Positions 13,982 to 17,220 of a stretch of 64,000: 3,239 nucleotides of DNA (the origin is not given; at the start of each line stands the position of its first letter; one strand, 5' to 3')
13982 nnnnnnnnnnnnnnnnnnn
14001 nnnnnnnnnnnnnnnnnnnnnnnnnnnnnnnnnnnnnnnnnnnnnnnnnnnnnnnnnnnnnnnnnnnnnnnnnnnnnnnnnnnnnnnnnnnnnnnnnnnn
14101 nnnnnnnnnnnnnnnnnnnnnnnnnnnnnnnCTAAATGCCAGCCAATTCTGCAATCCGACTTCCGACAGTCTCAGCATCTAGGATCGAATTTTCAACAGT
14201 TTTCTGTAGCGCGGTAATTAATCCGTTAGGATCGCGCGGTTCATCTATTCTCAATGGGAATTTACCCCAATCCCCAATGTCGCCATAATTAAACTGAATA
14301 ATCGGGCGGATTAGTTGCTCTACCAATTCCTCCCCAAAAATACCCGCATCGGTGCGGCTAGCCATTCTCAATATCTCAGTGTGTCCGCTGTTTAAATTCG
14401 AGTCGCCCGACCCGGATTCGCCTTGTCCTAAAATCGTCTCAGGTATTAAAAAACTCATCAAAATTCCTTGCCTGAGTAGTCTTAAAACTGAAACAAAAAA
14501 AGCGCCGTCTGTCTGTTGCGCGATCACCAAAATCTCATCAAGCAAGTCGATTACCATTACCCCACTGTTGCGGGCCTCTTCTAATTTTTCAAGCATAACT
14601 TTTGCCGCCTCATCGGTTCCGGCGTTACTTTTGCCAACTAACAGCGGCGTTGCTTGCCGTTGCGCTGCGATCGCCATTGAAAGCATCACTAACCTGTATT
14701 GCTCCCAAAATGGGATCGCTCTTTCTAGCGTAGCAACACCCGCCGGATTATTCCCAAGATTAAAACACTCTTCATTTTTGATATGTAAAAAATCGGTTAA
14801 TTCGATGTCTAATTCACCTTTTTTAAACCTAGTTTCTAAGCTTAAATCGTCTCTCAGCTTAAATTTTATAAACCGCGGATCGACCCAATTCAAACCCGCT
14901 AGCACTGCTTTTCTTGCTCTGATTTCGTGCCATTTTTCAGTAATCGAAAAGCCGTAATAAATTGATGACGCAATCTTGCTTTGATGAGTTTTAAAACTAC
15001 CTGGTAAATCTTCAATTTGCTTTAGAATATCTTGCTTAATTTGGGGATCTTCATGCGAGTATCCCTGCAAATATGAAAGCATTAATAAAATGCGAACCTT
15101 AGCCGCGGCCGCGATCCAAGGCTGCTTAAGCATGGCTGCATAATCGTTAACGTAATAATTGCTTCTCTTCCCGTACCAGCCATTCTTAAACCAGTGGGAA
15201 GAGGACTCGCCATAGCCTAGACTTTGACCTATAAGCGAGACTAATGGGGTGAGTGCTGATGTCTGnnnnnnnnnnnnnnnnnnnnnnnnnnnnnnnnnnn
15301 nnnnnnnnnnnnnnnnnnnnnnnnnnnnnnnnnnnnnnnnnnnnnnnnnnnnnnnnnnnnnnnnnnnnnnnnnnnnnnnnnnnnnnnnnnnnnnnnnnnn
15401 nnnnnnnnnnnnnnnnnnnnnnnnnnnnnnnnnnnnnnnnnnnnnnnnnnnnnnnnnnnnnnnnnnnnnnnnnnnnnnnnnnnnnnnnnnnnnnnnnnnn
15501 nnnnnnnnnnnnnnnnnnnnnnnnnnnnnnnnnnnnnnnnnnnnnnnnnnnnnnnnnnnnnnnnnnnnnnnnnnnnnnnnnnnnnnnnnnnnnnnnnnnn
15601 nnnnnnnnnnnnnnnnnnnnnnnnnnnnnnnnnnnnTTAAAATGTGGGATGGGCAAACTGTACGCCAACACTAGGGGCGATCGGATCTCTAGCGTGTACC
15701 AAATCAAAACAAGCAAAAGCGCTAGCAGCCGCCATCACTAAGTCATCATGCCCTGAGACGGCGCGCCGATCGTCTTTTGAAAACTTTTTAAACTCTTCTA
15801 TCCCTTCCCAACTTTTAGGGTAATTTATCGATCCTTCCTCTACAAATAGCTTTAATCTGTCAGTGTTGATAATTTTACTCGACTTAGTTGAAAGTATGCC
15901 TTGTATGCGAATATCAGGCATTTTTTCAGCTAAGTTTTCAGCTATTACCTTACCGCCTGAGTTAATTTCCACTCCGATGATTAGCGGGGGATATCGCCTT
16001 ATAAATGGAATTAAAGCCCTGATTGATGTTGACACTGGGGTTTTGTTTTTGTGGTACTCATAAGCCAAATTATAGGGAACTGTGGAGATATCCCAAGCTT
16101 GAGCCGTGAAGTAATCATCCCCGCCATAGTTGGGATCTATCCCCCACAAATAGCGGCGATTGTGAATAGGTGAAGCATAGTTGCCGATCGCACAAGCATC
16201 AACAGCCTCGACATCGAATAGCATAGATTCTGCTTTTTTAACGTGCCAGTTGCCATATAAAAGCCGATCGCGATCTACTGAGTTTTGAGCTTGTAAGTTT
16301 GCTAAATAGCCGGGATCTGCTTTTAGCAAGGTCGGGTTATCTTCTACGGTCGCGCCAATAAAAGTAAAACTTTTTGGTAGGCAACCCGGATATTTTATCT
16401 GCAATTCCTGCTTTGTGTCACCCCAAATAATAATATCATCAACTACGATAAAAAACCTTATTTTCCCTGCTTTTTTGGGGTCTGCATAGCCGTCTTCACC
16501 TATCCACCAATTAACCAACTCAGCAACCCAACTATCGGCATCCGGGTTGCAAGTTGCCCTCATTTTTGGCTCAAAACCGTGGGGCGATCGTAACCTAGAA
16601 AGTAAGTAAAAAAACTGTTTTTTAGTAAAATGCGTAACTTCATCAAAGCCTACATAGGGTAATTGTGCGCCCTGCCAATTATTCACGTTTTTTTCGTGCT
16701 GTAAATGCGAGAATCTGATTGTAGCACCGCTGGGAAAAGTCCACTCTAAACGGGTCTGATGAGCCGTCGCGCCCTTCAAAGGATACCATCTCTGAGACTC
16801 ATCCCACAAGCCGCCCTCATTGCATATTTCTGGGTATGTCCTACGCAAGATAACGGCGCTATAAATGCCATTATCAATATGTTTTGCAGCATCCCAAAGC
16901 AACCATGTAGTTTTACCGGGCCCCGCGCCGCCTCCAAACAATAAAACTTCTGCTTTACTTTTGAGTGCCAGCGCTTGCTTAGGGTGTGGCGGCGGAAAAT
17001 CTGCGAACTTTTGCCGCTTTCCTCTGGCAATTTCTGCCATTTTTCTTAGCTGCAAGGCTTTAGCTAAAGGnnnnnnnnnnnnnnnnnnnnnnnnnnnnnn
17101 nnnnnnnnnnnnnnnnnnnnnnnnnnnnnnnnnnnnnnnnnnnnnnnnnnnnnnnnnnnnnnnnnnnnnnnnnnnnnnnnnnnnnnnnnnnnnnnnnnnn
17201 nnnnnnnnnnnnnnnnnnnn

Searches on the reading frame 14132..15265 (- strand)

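Call 17: search_protein_families(library=pfam, proteins=[window:14132-15265:-], max_evalue=0.01)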
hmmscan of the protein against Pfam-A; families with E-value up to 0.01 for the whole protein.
window:14132-15265:- (377 aa): 1 family
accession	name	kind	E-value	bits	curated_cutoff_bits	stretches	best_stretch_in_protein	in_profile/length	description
PF06074.18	Portal_Mu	-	2.4e-27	96.6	23.9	1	42-359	4-321/336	Portal protein of Mu bacteriophage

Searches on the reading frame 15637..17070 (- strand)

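Call 17: search_protein_families(library=pfam, proteins=[window:15637-17070:-], max_evalue=0.01)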
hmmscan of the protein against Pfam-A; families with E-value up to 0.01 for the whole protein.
window:15637-17070:- (477 aa): 2 families
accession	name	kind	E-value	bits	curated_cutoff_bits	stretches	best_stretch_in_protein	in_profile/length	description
PF03237.21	Terminase_6N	-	2.2e-25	90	22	1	44-277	1-202/215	Terminase large subunit, T4likevirus-type, N-terminal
PF17289.8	Terminase_6C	-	3.2e-06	27.6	22.6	1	310-451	2-151/155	Terminase RNaseH-like domain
